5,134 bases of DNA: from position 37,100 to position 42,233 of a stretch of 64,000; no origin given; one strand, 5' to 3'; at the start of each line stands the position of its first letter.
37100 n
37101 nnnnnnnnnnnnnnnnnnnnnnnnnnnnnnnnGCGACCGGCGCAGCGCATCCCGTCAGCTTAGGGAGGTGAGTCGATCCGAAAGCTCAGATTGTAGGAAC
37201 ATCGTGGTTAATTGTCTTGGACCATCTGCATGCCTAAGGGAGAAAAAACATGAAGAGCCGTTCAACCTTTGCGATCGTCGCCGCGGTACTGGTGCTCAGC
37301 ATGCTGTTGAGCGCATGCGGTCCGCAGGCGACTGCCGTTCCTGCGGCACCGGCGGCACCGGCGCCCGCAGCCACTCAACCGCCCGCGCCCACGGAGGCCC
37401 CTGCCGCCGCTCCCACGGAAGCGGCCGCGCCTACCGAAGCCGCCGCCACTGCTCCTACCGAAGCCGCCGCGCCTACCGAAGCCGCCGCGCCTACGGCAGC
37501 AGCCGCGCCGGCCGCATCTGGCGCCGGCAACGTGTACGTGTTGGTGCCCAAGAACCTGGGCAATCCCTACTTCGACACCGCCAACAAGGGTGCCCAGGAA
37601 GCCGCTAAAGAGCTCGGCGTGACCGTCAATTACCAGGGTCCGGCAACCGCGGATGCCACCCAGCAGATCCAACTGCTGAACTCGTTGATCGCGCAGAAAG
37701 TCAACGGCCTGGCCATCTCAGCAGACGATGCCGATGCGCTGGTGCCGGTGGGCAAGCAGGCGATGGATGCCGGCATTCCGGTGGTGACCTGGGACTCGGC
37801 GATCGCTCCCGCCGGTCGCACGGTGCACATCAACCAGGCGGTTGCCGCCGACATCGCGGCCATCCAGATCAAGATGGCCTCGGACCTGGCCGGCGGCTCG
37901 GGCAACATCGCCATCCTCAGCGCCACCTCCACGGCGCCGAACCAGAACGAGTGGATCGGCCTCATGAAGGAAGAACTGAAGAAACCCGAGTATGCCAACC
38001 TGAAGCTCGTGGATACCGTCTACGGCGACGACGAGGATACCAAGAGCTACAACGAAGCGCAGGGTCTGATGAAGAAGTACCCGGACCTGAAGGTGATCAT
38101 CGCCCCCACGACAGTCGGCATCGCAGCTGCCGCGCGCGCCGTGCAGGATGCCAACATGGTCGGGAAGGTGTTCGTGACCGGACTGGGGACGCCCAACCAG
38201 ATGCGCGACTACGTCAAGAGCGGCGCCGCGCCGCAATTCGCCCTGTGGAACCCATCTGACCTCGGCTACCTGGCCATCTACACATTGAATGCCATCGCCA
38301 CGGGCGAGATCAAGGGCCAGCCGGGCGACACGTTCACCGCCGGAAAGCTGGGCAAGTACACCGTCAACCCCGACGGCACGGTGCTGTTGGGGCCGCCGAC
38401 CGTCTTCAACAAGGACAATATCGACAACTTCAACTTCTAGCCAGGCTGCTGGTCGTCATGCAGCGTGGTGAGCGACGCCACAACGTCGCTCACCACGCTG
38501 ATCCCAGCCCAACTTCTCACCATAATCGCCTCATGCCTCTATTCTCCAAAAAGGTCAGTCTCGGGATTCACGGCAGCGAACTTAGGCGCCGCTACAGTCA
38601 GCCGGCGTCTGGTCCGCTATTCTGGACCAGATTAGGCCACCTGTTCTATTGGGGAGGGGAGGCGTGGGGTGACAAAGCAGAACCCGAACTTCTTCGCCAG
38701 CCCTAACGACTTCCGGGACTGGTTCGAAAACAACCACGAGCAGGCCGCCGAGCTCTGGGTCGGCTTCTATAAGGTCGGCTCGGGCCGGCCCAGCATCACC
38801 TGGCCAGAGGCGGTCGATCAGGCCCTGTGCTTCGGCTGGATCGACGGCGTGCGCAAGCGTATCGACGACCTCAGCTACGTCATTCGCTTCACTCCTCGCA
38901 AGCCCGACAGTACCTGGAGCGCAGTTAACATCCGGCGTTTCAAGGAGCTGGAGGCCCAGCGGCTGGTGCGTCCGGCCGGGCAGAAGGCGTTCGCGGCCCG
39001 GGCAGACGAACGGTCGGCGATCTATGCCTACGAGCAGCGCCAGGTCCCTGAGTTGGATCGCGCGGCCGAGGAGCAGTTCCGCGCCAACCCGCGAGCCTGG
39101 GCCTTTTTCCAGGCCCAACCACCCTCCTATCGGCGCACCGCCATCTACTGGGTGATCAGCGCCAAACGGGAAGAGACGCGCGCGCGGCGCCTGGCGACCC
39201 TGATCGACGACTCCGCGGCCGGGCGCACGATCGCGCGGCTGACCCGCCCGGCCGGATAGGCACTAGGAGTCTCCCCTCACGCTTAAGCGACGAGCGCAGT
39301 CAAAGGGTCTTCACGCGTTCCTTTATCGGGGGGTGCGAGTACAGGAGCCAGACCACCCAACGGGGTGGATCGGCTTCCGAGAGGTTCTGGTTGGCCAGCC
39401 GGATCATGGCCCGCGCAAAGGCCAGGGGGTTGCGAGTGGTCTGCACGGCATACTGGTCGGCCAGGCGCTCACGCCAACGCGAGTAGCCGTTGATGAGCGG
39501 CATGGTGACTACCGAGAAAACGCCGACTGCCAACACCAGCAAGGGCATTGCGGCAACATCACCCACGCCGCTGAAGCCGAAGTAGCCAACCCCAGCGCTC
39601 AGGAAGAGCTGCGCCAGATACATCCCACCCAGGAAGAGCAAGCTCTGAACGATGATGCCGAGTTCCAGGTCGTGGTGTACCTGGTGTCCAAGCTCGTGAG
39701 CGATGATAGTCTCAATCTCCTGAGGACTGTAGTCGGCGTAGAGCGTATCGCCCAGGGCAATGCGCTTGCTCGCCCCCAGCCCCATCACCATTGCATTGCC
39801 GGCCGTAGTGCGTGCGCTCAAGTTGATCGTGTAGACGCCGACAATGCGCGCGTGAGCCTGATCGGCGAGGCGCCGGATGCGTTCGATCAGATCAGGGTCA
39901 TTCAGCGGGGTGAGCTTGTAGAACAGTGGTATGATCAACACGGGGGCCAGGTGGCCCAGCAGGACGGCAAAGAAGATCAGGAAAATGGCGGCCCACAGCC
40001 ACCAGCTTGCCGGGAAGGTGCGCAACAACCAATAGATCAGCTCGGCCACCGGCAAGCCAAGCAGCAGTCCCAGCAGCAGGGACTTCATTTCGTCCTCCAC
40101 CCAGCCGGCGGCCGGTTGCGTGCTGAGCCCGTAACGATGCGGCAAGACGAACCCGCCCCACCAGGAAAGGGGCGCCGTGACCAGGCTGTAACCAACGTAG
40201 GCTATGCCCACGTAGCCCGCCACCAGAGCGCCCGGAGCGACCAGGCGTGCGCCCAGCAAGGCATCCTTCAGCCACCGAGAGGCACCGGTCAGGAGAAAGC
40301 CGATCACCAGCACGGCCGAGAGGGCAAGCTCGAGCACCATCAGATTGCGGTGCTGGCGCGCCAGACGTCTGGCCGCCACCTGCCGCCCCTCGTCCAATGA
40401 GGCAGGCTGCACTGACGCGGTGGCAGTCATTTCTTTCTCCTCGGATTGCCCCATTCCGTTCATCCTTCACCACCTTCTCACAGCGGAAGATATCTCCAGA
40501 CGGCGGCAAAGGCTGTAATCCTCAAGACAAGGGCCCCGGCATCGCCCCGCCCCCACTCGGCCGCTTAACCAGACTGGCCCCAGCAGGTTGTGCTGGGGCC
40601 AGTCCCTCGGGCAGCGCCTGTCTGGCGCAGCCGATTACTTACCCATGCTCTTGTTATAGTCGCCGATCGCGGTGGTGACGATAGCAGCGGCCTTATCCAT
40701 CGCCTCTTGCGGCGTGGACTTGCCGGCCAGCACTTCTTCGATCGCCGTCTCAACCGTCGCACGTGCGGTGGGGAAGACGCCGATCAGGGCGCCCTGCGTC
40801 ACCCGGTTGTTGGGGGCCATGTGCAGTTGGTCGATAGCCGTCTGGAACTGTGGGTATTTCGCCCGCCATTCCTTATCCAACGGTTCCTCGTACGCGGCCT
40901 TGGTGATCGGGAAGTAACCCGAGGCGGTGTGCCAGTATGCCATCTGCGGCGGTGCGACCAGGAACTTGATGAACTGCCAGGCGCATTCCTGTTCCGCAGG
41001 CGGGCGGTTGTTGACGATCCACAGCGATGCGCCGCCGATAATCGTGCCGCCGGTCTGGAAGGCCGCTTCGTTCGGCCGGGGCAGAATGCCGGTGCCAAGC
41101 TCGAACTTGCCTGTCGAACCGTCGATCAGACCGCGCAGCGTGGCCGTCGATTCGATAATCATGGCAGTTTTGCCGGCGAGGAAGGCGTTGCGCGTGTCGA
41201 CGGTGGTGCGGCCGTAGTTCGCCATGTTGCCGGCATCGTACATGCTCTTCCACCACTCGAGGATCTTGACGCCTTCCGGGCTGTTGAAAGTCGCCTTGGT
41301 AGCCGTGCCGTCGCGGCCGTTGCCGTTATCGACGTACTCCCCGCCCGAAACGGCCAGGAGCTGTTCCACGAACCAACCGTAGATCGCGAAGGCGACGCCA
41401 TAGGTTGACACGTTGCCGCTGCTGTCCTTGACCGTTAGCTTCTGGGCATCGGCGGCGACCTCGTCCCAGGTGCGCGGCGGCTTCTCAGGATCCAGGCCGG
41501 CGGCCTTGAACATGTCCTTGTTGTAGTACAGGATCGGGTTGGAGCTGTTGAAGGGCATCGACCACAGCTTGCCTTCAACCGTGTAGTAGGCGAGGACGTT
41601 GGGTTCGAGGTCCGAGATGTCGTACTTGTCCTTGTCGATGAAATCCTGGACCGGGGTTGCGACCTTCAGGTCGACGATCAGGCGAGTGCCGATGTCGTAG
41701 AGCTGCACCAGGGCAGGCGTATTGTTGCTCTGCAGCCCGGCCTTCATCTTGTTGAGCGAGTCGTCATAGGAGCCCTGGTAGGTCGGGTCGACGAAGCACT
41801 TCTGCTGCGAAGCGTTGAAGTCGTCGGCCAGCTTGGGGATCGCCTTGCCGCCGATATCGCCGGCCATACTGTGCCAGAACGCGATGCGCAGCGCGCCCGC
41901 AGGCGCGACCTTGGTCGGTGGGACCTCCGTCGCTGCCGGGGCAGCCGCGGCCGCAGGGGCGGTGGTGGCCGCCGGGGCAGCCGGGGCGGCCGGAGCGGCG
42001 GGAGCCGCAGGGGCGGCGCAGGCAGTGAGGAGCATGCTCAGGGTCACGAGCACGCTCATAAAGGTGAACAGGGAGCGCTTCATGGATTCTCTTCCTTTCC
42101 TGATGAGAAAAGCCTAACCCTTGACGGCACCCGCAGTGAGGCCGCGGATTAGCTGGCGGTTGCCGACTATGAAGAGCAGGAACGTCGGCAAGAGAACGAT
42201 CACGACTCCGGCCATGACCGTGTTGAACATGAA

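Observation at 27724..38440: Candidate L-fucose/L-galactose nucleotide-sugar salvage locus: GME-like epimerase, GHMP kinase and tandem cytidylyltransferase operon with LacI, GH29 and a CUT2 importer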

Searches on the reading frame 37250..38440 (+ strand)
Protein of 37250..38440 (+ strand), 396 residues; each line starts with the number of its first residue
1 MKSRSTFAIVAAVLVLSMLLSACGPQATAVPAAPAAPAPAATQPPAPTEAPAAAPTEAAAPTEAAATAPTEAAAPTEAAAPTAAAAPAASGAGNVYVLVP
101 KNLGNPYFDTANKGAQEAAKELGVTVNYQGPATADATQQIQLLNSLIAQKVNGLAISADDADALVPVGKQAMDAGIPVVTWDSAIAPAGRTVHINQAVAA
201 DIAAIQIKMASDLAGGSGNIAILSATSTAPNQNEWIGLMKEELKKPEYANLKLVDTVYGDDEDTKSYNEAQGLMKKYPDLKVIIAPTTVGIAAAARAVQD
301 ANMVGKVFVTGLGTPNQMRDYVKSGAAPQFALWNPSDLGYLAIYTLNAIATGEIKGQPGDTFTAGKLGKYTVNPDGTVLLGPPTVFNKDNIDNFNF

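Call 3: search_protein_families(library=pfam, proteins=[window:37250-38440:+], max_evalue=0.01)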
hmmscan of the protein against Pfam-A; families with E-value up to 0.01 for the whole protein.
window:37250-38440:+ (396 aa): 2 families
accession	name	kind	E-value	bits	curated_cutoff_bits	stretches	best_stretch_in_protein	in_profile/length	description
PF13407.12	Peripla_BP_4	-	6.8e-69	232.7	35.1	1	97-353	2-257/258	Periplasmic binding protein domain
PF00532.27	Peripla_BP_1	-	1.2e-09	38.5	22.2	1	95-302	4-205/281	Periplasmic binding proteins and sugar binding domain of LacI family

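Call 4: search_protein_families(library=ncbifam, proteins=[window:37250-38440:+], max_evalue=0.01)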
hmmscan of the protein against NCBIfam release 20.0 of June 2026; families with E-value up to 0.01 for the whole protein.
window:37250-38440:+ (396 aa): 9 families
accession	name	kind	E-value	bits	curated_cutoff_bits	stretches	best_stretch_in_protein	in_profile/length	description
TIGR02637.1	RhaS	equivalog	3.8e-129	430.2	342.25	1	98-396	3-302/302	rhamnose ABC transporter substrate-binding protein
NF011937.0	PRK15408.1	equivalog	1.1e-62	211.9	384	1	90-396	24-340/340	autoinducer 2 ABC transporter substrate-binding protein LsrB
NF052284.1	rhzpin_SBP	equivalog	7.4e-19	68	420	1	104-347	12-252/289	rhizopine catabolism ABC transporter substrate-binding protein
NF007254.0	PRK09701.1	equivalog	2e-17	63.3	335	1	94-343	25-280/311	D-allose transporter substrate-binding protein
NF007936.0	PRK10653.1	equivalog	3.3e-10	39.8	337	1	84-353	17-280/295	ribose ABC transporter substrate-binding protein RbsB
TIGR02634.1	xylF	equivalog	3.7e-08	33.3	389.55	1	117-312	22-217/302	D-xylose ABC transporter substrate-binding protein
NF040907.2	ChvE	equivalog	2.4e-05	23.7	460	1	118-186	23-90/324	multiple monosaccharide ABC transporter substrate-binding protein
NF041827.1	YtfQ_transport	equivalog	0.00015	20.8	510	1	115-203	47-134/320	galactofuranose ABC transporter, galactofuranose-binding protein YtfQ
TIGR01696.1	deoB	equivalog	0.0042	16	341.2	1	181-271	208-297/381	phosphopentomutase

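Call 77: search_solved_structures(query=window:37250-38440:+, max_evalue=1e-10)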
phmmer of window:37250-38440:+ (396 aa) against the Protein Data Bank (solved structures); distinct sequences matched with E-value up to 1e-10: 44.
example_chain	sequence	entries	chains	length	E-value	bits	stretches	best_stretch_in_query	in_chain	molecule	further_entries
4kvf_A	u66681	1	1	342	6.3e-92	311.8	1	65-396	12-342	Rhamnose ABC transporter, periplasmic rhamnose-binding protein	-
5bq3_A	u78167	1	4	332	1.1e-83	284.7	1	94-396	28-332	Rhamnose ABC transporter, rhamnose-binding protein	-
4wzz_A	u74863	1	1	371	9.7e-59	202.7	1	67-392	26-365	Putative sugar ABC transporter, substrate-binding protein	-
4pz0_A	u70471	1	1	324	2.2e-56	194.9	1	96-396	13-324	sugar ABC transporter, sugar-binding protein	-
5gta_A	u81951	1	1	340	8e-52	179.9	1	91-396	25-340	Autoinducer 2-binding protein LsrB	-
1tjy_A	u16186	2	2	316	9.4e-52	179.7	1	96-396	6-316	sugar transport protein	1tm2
3t95_A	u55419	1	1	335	4.4e-49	170.9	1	87-396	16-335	Autoinducer 2-binding protein lsrB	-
3ejw_A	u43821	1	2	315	3.2e-47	164.8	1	96-396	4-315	SmLsrB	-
9i1m_A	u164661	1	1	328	2.5e-36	128.9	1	86-393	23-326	Sugar-binding protein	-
6dsp_A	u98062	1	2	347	2.6e-35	125.6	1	85-396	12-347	Autoinducer 2-binding protein LsrB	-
3d02_A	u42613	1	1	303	1.9e-34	122.8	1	95-393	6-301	Putative LACI-type transcriptional regulator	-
2qvc_A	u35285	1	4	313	2e-28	102.9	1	105-346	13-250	Sugar ABC transporter, periplasmic sugar-binding protein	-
2h3h_A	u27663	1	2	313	2e-28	102.9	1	105-346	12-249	Sugar ABC transporter, periplasmic sugar-binding protein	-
3c6q_B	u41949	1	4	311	4.4e-28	101.8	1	105-346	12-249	Sugar ABC transporter, periplasmic sugar-binding protein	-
5hqj_A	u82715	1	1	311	3.9e-26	95.4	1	94-363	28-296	Periplasmic binding protein/LacI transcriptional regulator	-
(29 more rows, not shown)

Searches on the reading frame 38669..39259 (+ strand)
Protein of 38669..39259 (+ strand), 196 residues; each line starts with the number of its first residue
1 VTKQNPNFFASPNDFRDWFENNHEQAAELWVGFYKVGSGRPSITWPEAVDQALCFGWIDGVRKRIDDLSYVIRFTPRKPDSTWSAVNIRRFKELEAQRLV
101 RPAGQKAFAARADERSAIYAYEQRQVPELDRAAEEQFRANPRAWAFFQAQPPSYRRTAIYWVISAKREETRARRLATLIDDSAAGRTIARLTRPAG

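Call 34: search_protein_families(library=pfam, proteins=[window:38669-39259:+], max_evalue=0.001)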
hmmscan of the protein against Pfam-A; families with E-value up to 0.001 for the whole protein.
window:38669-39259:+ (196 aa): 1 family
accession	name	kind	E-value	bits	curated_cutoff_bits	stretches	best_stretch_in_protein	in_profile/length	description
PF13376.11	OmdA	-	3.2e-19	69.1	25.6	1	131-185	6-60/60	Bacteriocin-protection, YdeI or OmpD-Associated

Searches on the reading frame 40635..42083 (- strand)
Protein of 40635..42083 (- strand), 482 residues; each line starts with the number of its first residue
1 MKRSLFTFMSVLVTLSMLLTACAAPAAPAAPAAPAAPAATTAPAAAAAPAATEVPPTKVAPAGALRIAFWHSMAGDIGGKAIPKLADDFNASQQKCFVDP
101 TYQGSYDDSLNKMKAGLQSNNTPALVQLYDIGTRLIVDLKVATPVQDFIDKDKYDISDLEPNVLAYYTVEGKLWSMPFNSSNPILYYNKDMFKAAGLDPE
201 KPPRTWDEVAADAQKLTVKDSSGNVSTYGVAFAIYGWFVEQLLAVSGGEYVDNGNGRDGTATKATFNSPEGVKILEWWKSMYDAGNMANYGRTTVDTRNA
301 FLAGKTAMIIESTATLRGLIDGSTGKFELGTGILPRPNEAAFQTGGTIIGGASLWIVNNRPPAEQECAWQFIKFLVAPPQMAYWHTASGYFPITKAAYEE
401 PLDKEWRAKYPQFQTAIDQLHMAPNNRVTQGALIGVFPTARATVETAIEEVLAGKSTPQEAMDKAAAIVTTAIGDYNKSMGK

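Call 34: search_protein_families(library=pfam, proteins=[window:40635-42083:-], max_evalue=0.001)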
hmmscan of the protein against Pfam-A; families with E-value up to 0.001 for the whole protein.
window:40635-42083:- (482 aa): 2 families
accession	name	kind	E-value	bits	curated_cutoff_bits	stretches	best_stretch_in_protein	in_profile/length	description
PF13416.11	SBP_bac_8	-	4.1e-45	155.2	27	1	84-412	1-276/279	Bacterial extracellular solute-binding protein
PF01547.30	SBP_bac_1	-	4e-35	122.7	26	1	79-381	7-306/307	Bacterial extracellular solute-binding protein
